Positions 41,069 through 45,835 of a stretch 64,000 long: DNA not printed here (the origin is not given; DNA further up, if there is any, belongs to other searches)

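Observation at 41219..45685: Giant secreted protein with a cohesin, two dockerins, a putative Cys peptidase and a CARDB domain on one chain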

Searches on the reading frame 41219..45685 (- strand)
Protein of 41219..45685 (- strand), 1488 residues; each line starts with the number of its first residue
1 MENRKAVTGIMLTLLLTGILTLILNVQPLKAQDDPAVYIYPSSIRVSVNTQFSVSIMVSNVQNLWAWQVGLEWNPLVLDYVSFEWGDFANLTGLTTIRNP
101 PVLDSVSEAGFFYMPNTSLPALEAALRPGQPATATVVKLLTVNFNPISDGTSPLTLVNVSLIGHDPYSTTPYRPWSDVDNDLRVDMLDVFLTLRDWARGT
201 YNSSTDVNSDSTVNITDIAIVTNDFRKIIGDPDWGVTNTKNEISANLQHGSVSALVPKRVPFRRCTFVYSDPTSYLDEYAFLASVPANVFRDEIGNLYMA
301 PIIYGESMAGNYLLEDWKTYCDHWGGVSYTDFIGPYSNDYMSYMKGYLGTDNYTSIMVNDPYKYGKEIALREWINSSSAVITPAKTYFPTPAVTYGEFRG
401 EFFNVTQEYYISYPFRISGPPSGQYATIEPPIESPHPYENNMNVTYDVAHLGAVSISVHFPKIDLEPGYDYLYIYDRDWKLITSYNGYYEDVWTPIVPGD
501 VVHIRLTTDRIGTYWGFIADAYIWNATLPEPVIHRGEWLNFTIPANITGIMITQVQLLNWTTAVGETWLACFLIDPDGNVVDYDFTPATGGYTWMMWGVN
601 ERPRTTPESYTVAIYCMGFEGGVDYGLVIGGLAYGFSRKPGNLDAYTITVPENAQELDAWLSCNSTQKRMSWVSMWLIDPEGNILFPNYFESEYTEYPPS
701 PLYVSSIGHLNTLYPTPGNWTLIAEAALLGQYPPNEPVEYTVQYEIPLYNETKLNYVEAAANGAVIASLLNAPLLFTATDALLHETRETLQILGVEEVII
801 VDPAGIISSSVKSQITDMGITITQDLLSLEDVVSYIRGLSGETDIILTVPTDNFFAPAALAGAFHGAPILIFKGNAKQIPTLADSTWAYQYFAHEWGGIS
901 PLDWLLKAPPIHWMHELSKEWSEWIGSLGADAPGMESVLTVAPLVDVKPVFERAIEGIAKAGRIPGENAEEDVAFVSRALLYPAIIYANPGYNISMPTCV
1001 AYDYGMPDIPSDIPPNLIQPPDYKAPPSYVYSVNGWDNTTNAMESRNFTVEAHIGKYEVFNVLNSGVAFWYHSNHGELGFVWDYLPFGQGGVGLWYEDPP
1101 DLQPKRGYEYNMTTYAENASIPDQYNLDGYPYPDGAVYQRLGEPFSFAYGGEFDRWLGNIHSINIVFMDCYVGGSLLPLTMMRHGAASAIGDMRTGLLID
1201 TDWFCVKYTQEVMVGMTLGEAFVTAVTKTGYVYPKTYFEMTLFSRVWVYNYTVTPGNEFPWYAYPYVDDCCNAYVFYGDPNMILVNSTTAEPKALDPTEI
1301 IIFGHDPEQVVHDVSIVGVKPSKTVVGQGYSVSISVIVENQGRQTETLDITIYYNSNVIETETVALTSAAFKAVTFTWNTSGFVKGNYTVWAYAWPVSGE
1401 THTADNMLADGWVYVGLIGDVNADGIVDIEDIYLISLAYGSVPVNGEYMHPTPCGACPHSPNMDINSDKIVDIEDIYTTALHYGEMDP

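Call 3: search_protein_families(library=pfam, proteins=[window:41219-45685:-], max_evalue=1)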
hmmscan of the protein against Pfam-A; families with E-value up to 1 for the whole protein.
window:41219-45685:- (1488 aa): 4 families
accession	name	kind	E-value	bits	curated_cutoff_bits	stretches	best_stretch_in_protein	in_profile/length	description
PF00404.24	Dockerin_1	-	0.00027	21.5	22.9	1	177-224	3-55/57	Dockerin type I domain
PF00431.26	CUB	-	0.00071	20.3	21.4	1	434-518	17-107/110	CUB domain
PF04122.17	CW_binding_2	-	0.018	16.1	24.9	1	760-812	27-73/73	Cell wall binding domain 2 (CWB2)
PF22544.2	HYDIN_VesB_CFA65-like_Ig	-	0.3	11.8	25.5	1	1317-1363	49-94/100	HYDIN/CFA65/VesB-like, Ig-like domain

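Call 4: search_protein_families(library=ncbifam, proteins=[window:41219-45685:-], max_evalue=1)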
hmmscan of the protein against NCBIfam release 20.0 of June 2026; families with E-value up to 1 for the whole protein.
window:41219-45685:- (1488 aa): 0 families

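Call 6: search_solved_structures(query=window:41219-45685:-, max_evalue=1, show_alignments=3)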
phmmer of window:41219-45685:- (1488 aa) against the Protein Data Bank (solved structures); distinct sequences matched with E-value up to 1: 2.
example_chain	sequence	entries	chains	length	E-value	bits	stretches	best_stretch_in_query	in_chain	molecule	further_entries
2vn5_B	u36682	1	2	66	0.51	11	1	175-222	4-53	ENDOGLUCANASE A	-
2y3n_B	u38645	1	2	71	0.55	10.9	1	1416-1445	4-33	CELLULOSOMAL FAMILY-48 PROCESSIVE GLYCOSIDE HYDROLASE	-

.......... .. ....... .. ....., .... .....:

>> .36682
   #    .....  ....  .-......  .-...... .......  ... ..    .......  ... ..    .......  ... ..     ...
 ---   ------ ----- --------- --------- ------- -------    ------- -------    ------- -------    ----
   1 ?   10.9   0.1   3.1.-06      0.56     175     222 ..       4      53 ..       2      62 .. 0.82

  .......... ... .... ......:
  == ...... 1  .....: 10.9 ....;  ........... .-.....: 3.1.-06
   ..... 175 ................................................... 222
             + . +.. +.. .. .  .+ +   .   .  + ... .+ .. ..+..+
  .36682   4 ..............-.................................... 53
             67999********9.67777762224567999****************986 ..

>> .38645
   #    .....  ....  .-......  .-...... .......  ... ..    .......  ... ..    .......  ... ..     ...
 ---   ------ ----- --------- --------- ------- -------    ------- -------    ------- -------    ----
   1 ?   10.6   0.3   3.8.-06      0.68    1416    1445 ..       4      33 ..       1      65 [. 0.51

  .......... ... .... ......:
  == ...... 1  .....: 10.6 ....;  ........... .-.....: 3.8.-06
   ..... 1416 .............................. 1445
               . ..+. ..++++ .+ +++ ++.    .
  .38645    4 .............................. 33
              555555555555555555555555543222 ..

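Call 8: find_homologous_proteins(query=window:41219-45685:-, max_evalue=0.001)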
Query window:41219-45685:- (1488 aa): 20 proteins with E <= 0.001 among 8000 candidates.
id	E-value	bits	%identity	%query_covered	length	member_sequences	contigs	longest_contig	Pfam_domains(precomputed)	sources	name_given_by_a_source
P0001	0.0e+0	3502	100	100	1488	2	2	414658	-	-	-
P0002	0.0e+0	2318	81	83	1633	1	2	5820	PF00404.25,PF13243.13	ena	-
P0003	0.0e+0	2148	76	83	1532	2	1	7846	PF07705.18,PF00496.28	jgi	-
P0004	0.0e+0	1797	69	76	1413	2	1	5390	PF17957.8,PF13750.13,PF19077.7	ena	-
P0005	0.0e+0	1769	70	71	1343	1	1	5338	PF17957.8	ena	-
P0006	0.0e+0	1766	67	76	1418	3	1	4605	PF17957.8,PF13750.13,PF19077.7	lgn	-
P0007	0.0e+0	1758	67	76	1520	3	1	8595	PF17957.8,PF13750.13,PF19077.7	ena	-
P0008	0.0e+0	1729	66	77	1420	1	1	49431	PF17957.8,PF13750.13,PF19077.7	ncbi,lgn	-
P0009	0.0e+0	1644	64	77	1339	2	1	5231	PF17957.8,PF13750.13,PF19077.7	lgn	-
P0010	0.0e+0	1614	63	75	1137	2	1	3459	-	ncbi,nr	ncbi:MAG: hypothetical protein U9O89_08290, partial [Thermoproteota archaeon]|nr:hypothetical protei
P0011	0.0e+0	1303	63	61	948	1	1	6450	-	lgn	-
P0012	3.0e-291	988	45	76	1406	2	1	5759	PF17957.8,PF13750.13,PF19077.7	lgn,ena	-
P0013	7.2e-47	178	44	16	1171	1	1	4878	PF00404.25,PF00963.25,PF00496.28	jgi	jgi:ABC-type transport system substrate-binding protein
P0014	8.1e-45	171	51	6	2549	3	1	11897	PF00431.27,PF00082.28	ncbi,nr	ncbi:MAG TPA: hypothetical protein ENF78_04490, partial [Candidatus Bathyarchaeota archaeon]|nr:hypo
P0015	2.4e-22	97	39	14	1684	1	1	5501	PF00082.28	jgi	-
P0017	2.4e-13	67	32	13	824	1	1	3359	PF00801.27,PF00404.25,PF07705.18,PF18911.7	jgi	jgi:PKD repeat protein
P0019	7.0e-12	62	34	8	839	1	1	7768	PF00082.28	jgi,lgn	jgi:subtilisin family serine protease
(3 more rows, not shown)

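Call 11: search_protein_families(library=pfam, proteins=[P0013, P0002, P0003, P0004, P0012, P0017], max_evalue=0.1)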
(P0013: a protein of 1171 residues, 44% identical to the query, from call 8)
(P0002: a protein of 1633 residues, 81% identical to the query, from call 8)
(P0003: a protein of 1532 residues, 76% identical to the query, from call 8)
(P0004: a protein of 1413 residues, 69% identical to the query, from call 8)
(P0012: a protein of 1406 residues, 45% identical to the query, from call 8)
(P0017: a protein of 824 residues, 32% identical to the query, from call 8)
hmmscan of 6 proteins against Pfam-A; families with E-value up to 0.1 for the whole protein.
P0013 (1171 aa): 3 families
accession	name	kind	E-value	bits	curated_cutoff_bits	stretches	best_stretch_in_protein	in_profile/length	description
PF00496.27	SBP_bac_5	-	7.5e-36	124.4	32.4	2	42-312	145-362/368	Bacterial extracellular solute-binding proteins, family 5 Middle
PF00963.24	Cohesin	-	5.8e-11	43.2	24.1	2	880-1002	13-139/139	Cohesin domain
PF00404.24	Dockerin_1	-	6.3e-08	33.1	22.9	2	1111-1164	1-55/57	Dockerin type I domain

P0002 (1633 aa): 4 families
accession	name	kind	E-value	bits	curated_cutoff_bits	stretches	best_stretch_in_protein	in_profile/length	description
PF00404.24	Dockerin_1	-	1.1e-06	29.2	22.9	1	1576-1623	2-50/57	Dockerin type I domain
PF13243.12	SQHop_cyclase_C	-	2.1e-05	24.2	26.1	0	43-82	257-294/319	Squalene-hopene cyclase C-terminal domain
PF07705.17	CARDB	-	0.00035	21.2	22.7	1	1483-1551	15-83/101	CARDB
PF00431.26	CUB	-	0.05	14.4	21.4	0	592-677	17-108/110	CUB domain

P0003 (1532 aa): 4 families
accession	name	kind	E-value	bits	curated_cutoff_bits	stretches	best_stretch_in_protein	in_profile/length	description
PF00496.27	SBP_bac_5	-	5.4e-22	78.8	32.4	1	65-255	197-359/368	Bacterial extracellular solute-binding proteins, family 5 Middle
PF07705.17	CARDB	-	9.9e-07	29.4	22.7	1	1380-1453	14-87/101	CARDB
PF00404.24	Dockerin_1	-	0.0029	18.2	22.9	1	1473-1523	1-52/57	Dockerin type I domain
PF00431.26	CUB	-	0.0065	17.2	21.4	1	499-583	17-107/110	CUB domain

P0004 (1413 aa): 7 families
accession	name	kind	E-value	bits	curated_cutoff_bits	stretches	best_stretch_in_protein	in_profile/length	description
PF17957.7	Big_7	-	2.5e-18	66.9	24.1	3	1289-1352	1-69/70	Bacterial Ig domain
PF19077.6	Big_13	-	6.7e-10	39.8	27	2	1224-1286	37-102/102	Bacterial Ig-like domain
PF13750.12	Big_3_3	-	1e-07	32.2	27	1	1249-1297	4-52/157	Bacterial Ig-like domain (group 3)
PF02494.22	HYR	-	0.014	16.1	21.7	0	1285-1370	2-80/81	HYR domain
PF12245.14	Big_3_2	-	0.014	16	23.3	0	1231-1284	66-120/122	Bacterial Ig-like domain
PF14347.11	DUF4399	-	0.039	14.8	28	0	1344-1375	58-89/91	Domain of unknown function (DUF4399)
PF21060.3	Reovirus_L2_6th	-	0.05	14.4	27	0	1292-1335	38-82/98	Reovirus core-spike protein lambda-2 (L2), 6th domain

P0012 (1406 aa): 5 families
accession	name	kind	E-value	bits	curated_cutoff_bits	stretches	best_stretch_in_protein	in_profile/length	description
PF17957.7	Big_7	-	1.4e-15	58.1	24.1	2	1106-1170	2-69/70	Bacterial Ig domain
PF13750.12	Big_3_3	-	1.1e-08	35.3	27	1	1244-1312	4-75/157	Bacterial Ig-like domain (group 3)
PF19077.6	Big_13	-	1.2e-08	35.7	27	1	1242-1281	61-102/102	Bacterial Ig-like domain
PF02494.22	HYR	-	0.049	14.4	21.7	0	1280-1367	2-80/81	HYR domain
PF09136.16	Glucodextran_B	-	0.057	13.8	27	0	1214-1280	20-82/83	Glucodextranase, domain B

P0017 (824 aa): 7 families
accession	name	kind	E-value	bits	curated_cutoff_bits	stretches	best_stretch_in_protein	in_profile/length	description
PF18911.6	PKD_4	-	5.9e-41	138.9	27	4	555-634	2-72/85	PKD domain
PF00801.26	PKD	-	1.3e-30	105.7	23.5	4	592-638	27-73/80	PKD domain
PF07705.17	CARDB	-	5.5e-17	62.3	22.7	2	60-137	22-98/101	CARDB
PF00404.24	Dockerin_1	-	9.6e-06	26.1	22.9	1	765-818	1-55/57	Dockerin type I domain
PF21027.3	Sde0182_C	-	0.00012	23.1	27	0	167-189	2-24/83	Cellulose-binding protein Sde0182, C-terminal domain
PF22352.2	K319L-like_PKD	-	0.0021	18.5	27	0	355-412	18-80/84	K319L-like, PKD domain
PF18981.6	InlK_D3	-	0.062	13.8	25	0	387-413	45-72/75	Internalin K domain (D3/D4)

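Call 56: find_encoding_contigs(protein=P0001, flank=2000, max_places=3)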
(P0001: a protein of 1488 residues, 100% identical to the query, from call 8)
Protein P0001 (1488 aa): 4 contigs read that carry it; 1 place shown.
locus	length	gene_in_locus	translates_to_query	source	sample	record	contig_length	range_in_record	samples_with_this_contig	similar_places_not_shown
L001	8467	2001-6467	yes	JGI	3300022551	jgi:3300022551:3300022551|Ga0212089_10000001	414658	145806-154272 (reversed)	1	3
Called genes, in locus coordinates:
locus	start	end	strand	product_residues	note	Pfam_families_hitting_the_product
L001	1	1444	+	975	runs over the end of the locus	PF00496:SBP_bac_5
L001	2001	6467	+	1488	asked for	-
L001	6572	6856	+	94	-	PF00467:KOW (faint)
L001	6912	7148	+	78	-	PF08068:DKCLD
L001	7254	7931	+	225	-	PF01509:TruB_N (faint), PF16198:TruB_C_2, PF01472:PUA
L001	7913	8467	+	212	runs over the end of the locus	PF05175:MTS, PF02475:TRM5-TYW2_MTfase (weak), PF06325:PrmA, PF12847:Methyltransf_18 (weak), PF10294:Methyltransf_16 (weak), PF13847:Methyltransf_31, PF13649:Methyltransf_25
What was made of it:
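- Checked: The identical protein was called on four metagenome contigs (call 56).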
